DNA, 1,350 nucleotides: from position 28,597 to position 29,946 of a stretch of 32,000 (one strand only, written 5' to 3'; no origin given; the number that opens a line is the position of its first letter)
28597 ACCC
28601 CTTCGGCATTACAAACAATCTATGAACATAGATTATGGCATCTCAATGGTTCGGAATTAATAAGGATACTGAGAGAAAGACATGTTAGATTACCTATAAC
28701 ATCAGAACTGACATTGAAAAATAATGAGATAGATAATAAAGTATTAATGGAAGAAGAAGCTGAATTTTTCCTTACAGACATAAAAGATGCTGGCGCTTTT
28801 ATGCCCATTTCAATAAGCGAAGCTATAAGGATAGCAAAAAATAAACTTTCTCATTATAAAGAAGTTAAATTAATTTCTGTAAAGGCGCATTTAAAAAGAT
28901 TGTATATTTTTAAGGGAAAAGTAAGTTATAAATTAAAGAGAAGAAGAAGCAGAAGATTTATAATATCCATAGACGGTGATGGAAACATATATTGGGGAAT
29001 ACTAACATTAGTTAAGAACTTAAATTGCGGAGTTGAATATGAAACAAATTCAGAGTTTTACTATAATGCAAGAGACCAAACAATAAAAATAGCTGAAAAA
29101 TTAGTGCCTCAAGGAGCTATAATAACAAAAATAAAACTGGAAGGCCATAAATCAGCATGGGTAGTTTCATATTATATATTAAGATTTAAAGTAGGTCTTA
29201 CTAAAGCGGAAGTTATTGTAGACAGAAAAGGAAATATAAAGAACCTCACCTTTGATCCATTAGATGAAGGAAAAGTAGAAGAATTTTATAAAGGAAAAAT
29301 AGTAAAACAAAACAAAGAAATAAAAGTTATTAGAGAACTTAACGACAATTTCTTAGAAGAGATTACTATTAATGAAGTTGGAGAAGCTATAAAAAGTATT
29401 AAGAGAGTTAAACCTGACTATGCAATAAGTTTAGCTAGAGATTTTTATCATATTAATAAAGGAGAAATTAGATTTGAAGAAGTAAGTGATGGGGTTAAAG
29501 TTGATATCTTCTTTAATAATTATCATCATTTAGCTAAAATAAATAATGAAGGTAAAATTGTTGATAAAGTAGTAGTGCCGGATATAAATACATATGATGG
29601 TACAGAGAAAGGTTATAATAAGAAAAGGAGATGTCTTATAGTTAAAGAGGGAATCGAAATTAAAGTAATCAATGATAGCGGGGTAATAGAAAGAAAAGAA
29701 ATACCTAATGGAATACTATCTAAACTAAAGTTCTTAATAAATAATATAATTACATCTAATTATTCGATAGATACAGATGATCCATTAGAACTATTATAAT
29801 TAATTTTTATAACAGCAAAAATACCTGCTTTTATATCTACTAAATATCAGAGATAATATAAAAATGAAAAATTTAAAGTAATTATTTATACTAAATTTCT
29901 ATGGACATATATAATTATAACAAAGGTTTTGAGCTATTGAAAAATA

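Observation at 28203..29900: Orphan Mrr-nuclease / PepSY-like-repeat fusion, compositionally distinct, inserted between housekeeping genes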

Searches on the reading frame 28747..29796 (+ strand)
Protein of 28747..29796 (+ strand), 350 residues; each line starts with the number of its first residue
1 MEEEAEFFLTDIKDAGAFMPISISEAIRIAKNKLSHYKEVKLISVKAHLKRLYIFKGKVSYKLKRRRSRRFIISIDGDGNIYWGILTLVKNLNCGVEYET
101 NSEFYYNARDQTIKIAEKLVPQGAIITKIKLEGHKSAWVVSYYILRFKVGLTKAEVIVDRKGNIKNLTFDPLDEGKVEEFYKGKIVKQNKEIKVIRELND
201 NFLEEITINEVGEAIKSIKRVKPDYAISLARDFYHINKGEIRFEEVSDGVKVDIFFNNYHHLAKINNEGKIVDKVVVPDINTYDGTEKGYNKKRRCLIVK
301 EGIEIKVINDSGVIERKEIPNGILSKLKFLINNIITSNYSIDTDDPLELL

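Call 27: search_protein_representatives(alignment_id=A2)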
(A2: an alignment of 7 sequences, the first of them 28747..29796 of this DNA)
Query: 7 sequences, 342 profile positions. Proteins with E-value up to 0.001 (for the whole library): 11; up to 1e-10: 9; up to 1e-30: 6. The best 11 are listed.
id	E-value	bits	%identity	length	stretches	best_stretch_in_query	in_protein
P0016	5.6e-177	604.5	-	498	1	2-342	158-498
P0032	2.3e-167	572.9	-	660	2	2-224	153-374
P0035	4.8e-64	233.1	-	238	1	108-342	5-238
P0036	7.9e-61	222.6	-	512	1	2-342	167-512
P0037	2.1e-37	145.6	-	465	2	56-244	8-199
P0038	1.5e-34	136.2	-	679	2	3-232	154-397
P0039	1.7e-23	99.8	-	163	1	3-92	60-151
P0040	2.7e-14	69.6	-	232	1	209-342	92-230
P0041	6.7e-13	65.0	-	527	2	4-224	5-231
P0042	2.3e-07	46.8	-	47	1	186-226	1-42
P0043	5.9e-05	38.9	-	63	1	287-342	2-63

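Call 33: predict_structure(alignment_id=A2)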
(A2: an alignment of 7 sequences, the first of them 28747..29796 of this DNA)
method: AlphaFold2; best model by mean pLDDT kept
length: 350 residues; sequences in the alignment: 7
mean_pLDDT: 90.0   pTM: 0.71
mean pLDDT of the five models: 90.0, 90.0, 89.4, 88.4, 85.1
residues with pLDDT >= 90: 274; 70-90: 50; 50-70: 16; < 50: 10
segments of 3 or more residues with pLDDT < 50: 1-3, 329-335
pLDDT, mean of each block of 10 residues (from residue 1): 65 95 96 94 96 94 91 92 91 91 83 92 91 93 96 96 96 92 88 92 94 93 97 95 95 96 97 96 89 93 90 87 54 57 92
secondary structure, 60 per line:
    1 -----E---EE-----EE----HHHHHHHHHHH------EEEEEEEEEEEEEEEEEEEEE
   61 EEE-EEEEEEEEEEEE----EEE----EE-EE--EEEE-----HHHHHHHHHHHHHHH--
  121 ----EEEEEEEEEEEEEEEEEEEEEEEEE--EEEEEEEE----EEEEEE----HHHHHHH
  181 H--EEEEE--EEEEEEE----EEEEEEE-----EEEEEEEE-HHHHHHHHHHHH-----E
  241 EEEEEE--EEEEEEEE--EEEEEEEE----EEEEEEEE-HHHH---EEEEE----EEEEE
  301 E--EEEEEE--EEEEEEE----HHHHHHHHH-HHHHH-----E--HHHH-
elements in order: H23-33 E40-63 E65-76 E81-83 E95-98 H104-118 E125-149 E152-159 E164-169 H174-181 E184-188 E191-197 E202-208 E214-221 H223-234 E240-246 E249-256 E259-266 E271-278 H280-283 E287-291 E296-301 E304-309 E312-318 H323-331 H333-337 H346-349

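Call 38: fold_search(model_id=the predicted structure, library=pdb)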
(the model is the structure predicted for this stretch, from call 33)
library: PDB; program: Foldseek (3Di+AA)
matches with E <= 10: 1180; with E <= 0.001: 4
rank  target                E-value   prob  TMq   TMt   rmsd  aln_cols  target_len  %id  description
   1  3u1w_A                1.1e-04  1.00  0.14  0.19  19.2       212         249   11  Crystal structure of a Calcium binding protein (BDI_1975) from Parabacteroides distasonis ATCC 8503 at 2.00 A resoluti (released 2012-01-25)
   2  3nol                  1.7e-04  0.97  0.11  0.15  20.1       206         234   12  Crystal structure of Zymomonas mobilis Glutaminyl Cyclase (trigonal form) (released 2010-11-03)
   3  3u1w_C                4.4e-04  0.99  0.15  0.20  18.7       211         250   12  Crystal structure of a Calcium binding protein (BDI_1975) from Parabacteroides distasonis ATCC 8503 at 2.00 A resoluti (released 2012-01-25)
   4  4v0n_F                7.5e-04  0.51  0.11  0.12  29.0       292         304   12  Crystal structure of BBS1N in complex with ARL6DN, soaked with mercury (released 2014-11-19)
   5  9n73_LI               1.4e-03  0.96  0.15  0.10  15.6       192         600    9  SSU processome maturation and disassembly, State G (released 2025-10-29)
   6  6iyy                  2.1e-03  0.82  0.13  0.14  16.4       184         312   13  Crystal structure of human WIPI3,loop deletion mutant (released 2019-03-13)
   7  7nyq_A                3.6e-03  0.82  0.12  0.14  16.8       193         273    9  Crystal structure of the Mei-P26 NHL domain (released 2022-05-04)
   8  5t88_A                4.0e-03  0.21  0.12  0.08  30.4       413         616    8  Prolyl oligopeptidase from Pyrococcus furiosus (released 2017-09-06)
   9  8cuk_A                4.4e-03  0.38  0.12  0.12  23.5       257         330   10  X-ray Structure of the WD40 domain of HOPS subunit Vps11 from Yeast (released 2022-05-25)
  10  2hxc_B                5.1e-03  0.21  0.10  0.10  27.8       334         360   12  Crystal structure of the benzylamine complex of aromatic amine dehydrogenase in N-semiquinone form (released 2006-09-26)
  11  8hpo_K                5.4e-03  0.63  0.12  0.10  15.4       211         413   12  Cryo-EM structure of a SIN3/HDAC complex from budding yeast (released 2023-05-03)
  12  9l35_A                5.7e-03  0.47  0.11  0.12  17.0       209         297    9  Crystal structure of C45G9.5 protein from Caenorhabditis elegans (released 2025-12-17)
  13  3q4k_B                6.0e-03  0.11  0.08  0.08  28.4       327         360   12  Structure of a small peptide ligand bound to E.coli DNA sliding clamp (released 2011-12-28)
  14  7ayr_A                6.7e-03  0.54  0.12  0.08  15.0       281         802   10  Crystal structure of DPP8 in complex with a 4-oxo-b-lactam based inhibitor, B115 (released 2021-06-30)
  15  7vci_D                6.7e-03  0.35  0.11  0.05  19.9       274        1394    5  Structure of Xenopus laevis NPC nuclear ring asymmetric unit (released 2022-02-02)
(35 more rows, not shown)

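Call 42: fold_search(model_id=the predicted structure, library=viral)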
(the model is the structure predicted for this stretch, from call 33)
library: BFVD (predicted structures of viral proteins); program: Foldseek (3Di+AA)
matches with E <= 10: 1123; with E <= 0.001: 11
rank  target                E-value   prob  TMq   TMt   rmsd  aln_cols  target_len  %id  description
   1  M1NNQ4                7.5e-06  0.99  0.13  0.10  25.8       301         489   12  BTB domain-containing protein [Moumouvirus goulette]
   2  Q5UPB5                7.4e-05  0.80  0.12  0.10  33.4       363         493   10  Putative BTB/POZ domain-containing protein L35 [Acanthamoeba polyphaga mimivirus]
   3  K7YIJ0                1.4e-04  0.75  0.09  0.09  21.6       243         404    9  F-box and FNIP repeat-containing protein [Megavirus courdo11]
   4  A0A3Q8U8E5            2.9e-04  0.84  0.13  0.10  28.9       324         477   12  BTB/POZ domain-containing protein [Megavirus baoshan]
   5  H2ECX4                3.2e-04  0.94  0.12  0.18  19.0       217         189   12  Putative BTB_POZ domain-containing protein [Moumouvirus sp. 'Monve']
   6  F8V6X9                5.3e-04  0.57  0.11  0.10  27.3       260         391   12  WD-repeat family protein [Acanthamoeba polyphaga mimivirus]
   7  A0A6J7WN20            5.3e-04  0.54  0.12  0.10  26.4       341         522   10  Uncharacterized protein [uncultured Caudovirales phage]
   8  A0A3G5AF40            6.6e-04  0.96  0.12  0.14  17.9       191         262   13  NHL repeat containing protein [Satyrvirus sp.]
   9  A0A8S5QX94            6.6e-04  0.10  0.07  0.07  37.4       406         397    9  Uncharacterized protein [Siphoviridae sp. ctoWO12]
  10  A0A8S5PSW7            9.5e-04  0.97  0.17  0.12  14.8       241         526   12  Uncharacterized protein [Siphoviridae sp. ctGuJ10]
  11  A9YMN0                1.0e-03  0.89  0.11  0.08  18.7       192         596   13  Matrix metalloprotease [Helicoverpa armigera granulovirus]
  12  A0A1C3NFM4            1.6e-03  0.38  0.12  0.05  29.9       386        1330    8  (no name in the UniProt tables at hand)
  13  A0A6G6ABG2            1.8e-03  0.90  0.12  0.12  15.3       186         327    7  WD40 domain-containing protein [Borely moumouvirus]
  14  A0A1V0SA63            1.8e-03  0.75  0.11  0.13  16.3       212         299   13  Uncharacterized protein [Catovirus CTV1]
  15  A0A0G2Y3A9            1.8e-03  0.66  0.12  0.09  16.3       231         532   12  Putative BTB/POZ domain-containing protein [Acanthamoeba polyphaga mimivirus]
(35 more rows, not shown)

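Call 44: search_protein_families(library=pfam, alignment_id=A2, max_evalue=10)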
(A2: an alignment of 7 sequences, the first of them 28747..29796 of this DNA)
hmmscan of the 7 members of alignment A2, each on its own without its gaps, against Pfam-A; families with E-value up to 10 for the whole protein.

A. member 1, window:28747-29796:+ (350 aa): 1 family
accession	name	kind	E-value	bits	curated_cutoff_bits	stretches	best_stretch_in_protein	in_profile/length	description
PF23100.1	DUF2096_N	-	0.0036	18.1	26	1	9-39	12-42/96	DUF2096 N-terminal four-helical bundle domain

B. families by the number of members that match (of 7 scanned): 8 families
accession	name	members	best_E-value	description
PF03413.25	PepSY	4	0.00011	Peptidase propeptide and YPEB domain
PF23100.1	DUF2096_N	1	0.0036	DUF2096 N-terminal four-helical bundle domain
PF25588.1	DUF7934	1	0.027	Family of unknown function (DUF7934)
PF10209.14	DUF2340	1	0.033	Uncharacterized conserved protein (DUF2340)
PF06907.19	LXN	1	0.063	Latexin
PF25605.1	Phage_80a_gp11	1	0.072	Phage 80a gp11 protein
PF08534.16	Redoxin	1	0.19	Redoxin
PF00707.27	IF3_C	1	0.45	Translation initiation factor IF-3, C-terminal domain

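Call 45: search_protein_families(library=pfam, proteins=[P0036, P0038, P0041, P0037], max_evalue=1)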
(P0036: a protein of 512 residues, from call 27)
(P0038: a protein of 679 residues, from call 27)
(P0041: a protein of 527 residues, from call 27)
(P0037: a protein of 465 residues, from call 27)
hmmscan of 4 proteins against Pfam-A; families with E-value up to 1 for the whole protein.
P0036 (512 aa): 2 families
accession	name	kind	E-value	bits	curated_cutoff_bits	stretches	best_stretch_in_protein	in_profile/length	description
PF04471.18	Mrr_cat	-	1.1e-18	67.9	21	1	10-123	2-114/115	Restriction endonuclease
PF22722.2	NA-iREase1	-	1.2e-05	25.7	27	1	23-116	6-100/106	NACHT-associated inactive Restriction Endonuclease 1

P0038 (679 aa): 5 families
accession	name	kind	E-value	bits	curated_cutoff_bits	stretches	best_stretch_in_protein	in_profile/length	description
PF04471.18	Mrr_cat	-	1.2e-25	90.3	21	1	8-123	2-115/115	Restriction endonuclease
PF22722.2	NA-iREase1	-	3.9e-08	33.7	27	1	23-118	8-103/106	NACHT-associated inactive Restriction Endonuclease 1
PF13156.12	Mrr_cat_2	-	5.8e-07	29.9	22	1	36-119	25-110/127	Restriction endonuclease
PF10356.15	RRG7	-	0.0022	17.8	22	1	13-47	7-41/185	Required for respiratory growth protein 7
PF24931.1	ACT_ACR9_3rd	-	0.13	12.8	27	1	363-440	15-90/98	ACR9-like, ACT-like domain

P0041 (527 aa): 3 families
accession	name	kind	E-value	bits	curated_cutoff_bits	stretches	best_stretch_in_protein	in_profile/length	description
PF18847.6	LPD29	-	0.031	15.4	27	1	345-398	15-70/93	Large polyvalent protein associated domain 29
PF16284.10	DUF4930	-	0.099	13.1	25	1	431-492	61-117/144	Domain of unknown function (DUF4930)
PF12499.13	DUF3707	-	0.1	13.5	24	0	393-478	31-114/148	Pherophorin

P0037 (465 aa): 0 families

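Call 46: search_solved_structures(query=A2, max_evalue=10)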
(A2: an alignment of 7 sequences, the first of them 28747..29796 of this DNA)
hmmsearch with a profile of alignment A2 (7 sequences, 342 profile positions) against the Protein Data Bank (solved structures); distinct sequences matched with E-value up to 10: 1.
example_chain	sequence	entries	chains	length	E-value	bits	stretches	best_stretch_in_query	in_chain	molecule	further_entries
2nnc_A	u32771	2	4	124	0.011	18.3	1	3-82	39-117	Sulfur covalently-binding protein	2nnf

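Call 49: find_related_loci(query=A2, collection=viral_contigs, flank=10000)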
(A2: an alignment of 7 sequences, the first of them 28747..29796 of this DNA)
Query A2 (350 aa) in viral_contigs; peptide patterns used: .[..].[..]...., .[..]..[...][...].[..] (x = any residue, [..] = any of these).
366 stretches matched a pattern, but none encodes a relative of the query by tblastn (E <= 1e-3).

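Call 58: find_encoding_contigs(protein=P0036, flank=8000, max_places=3)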
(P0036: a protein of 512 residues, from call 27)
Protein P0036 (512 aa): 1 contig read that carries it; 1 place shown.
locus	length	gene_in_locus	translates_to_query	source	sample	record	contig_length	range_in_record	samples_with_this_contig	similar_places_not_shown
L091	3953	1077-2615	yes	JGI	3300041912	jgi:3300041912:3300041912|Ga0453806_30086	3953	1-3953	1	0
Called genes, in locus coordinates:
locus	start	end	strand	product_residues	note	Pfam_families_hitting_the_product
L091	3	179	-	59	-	?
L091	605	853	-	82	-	-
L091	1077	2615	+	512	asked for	PF04471:Mrr_cat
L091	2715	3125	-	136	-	-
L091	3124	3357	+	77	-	-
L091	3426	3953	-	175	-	?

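Call 59: find_encoding_contigs(protein=P0038, flank=8000, max_places=3)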
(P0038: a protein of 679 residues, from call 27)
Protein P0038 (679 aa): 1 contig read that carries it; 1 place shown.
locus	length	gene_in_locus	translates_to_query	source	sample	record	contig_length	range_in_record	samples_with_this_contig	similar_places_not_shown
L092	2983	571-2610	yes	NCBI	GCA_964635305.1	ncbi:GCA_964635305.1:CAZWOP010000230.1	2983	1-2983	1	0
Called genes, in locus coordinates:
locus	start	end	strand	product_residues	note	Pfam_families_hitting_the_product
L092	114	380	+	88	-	-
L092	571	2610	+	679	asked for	PF04471:Mrr_cat, PF22722:NA-iREase1 (weak), PF13156:Mrr_cat_2 (weak)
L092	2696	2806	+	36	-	-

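Call 60: find_related_loci(query=A2, collection=metagenome_contigs, flank=10000)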
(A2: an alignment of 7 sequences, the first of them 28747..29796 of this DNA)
Query A2 (350 aa) in metagenome_contigs; peptide patterns used: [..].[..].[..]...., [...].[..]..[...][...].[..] (x = any residue, [..] = any of these).
534 stretches matched a pattern; 29 encode a relative of the query (tblastn E <= 1e-3); 29 distinct loci.
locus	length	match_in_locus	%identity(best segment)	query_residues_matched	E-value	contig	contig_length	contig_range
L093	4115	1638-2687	90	1-350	0e+0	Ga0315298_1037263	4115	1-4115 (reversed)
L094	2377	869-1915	90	2-350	0e+0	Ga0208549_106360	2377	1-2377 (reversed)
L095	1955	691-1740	89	1-350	0e+0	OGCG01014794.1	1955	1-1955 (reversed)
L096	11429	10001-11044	89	3-350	0e+0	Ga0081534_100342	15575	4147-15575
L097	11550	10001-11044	89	3-350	0e+0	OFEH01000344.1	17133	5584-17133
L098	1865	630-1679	88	1-350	0e+0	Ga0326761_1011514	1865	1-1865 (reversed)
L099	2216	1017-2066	87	1-350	0e+0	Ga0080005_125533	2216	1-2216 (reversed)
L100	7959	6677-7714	86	1-346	0e+0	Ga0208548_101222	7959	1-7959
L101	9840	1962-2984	68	10-350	2e-158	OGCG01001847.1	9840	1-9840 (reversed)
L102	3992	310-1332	67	10-350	1e-163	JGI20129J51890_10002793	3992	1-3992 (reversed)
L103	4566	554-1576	67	10-350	9e-162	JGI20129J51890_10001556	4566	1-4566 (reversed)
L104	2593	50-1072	67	10-350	2e-167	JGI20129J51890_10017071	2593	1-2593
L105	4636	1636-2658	67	10-350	2e-160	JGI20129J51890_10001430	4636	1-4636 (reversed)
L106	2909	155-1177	67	10-350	5e-165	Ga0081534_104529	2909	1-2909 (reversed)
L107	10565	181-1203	67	10-350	5e-156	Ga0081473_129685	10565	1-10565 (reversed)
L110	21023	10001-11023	67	10-350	2e-155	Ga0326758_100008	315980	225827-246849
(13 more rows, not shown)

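Call 66: search_protein_families(library=pfam, proteins=[L110:4309-5595:+, L110:6123-6635:+, L110:7513-7971:+, L110:7971-8951:+, L110:13272-14666:-, L110:14776-15828:-, L110:16388-17155:+, L101:189-1139:-, L101:3960-4577:-, L101:4738-5586:-], max_evalue=0.001)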
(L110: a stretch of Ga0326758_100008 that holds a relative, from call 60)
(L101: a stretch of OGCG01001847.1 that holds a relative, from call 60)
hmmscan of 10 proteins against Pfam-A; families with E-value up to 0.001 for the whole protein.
L110:4309-5595:+ (429 aa): 0 families

L110:6123-6635:+ (171 aa): 1 family
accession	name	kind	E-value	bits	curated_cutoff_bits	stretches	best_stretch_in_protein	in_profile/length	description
PF05942.16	PaREP1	-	3.8e-16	59.5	24.4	1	18-134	1-115/115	Archaeal PaREP1/PaREP8 family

L110:7513-7971:+ (153 aa): 0 families

L110:7971-8951:+ (327 aa): 0 families

L110:13272-14666:- (464 aa): 2 families
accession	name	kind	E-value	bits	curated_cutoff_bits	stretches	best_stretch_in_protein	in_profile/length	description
PF00083.30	Sugar_tr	-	8.2e-53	180.3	22.3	1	36-450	19-449/452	Sugar (and other) transporter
PF07690.21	MFS_1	-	2.4e-21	76.5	33.4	2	28-357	4-306/347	Major Facilitator Superfamily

L110:14776-15828:- (350 aa): 4 families
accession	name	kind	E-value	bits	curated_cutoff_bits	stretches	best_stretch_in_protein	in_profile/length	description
PF01637.24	ATPase_2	-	1.7e-20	74.3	33.2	1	14-239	2-222/225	ATPase domain predominantly from Archaea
PF13173.12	AAA_14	-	1e-12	48.6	27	2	29-84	2-60/129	AAA domain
PF21100.3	MCM_C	-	2.3e-07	31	27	1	284-337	5-55/64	MCM protein C-terminal winged helix-turn-helix domain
PF13401.12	AAA_22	-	1.5e-06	29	27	1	30-173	6-126/130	AAA domain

L110:16388-17155:+ (256 aa): 2 families
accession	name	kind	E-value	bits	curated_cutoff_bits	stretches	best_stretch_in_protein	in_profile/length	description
PF13649.12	Methyltransf_25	-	8.7e-06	26.8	27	1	45-147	1-97/97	Methyltransferase domain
PF08242.18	Methyltransf_12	-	7.8e-05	23.8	30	1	46-148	1-97/98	Methyltransferase domain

L101:189-1139:- (316 aa): 2 families
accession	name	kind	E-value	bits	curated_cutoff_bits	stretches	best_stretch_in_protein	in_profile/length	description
PF02371.22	Transposase_20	-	1.6e-28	99.4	21.3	1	194-279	2-87/87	Transposase IS116/IS110/IS902 family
PF01548.23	DEDD_Tnp_IS110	-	3.4e-12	46.9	29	1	5-135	1-150/155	Transposase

L101:3960-4577:- (205 aa): 1 family
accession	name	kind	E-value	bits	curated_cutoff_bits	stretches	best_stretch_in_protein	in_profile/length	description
PF04967.18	HTH_10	-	3.7e-22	78.3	23.1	1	144-195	1-52/53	HTH DNA binding domain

L101:4738-5586:- (282 aa): 1 family
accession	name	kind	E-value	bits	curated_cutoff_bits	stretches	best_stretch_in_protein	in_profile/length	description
PF01557.24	FAA_hydrolase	-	3.5e-44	151.5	23.9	1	53-280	2-214/214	Fumarylacetoacetate (FAA) hydrolase C-terminal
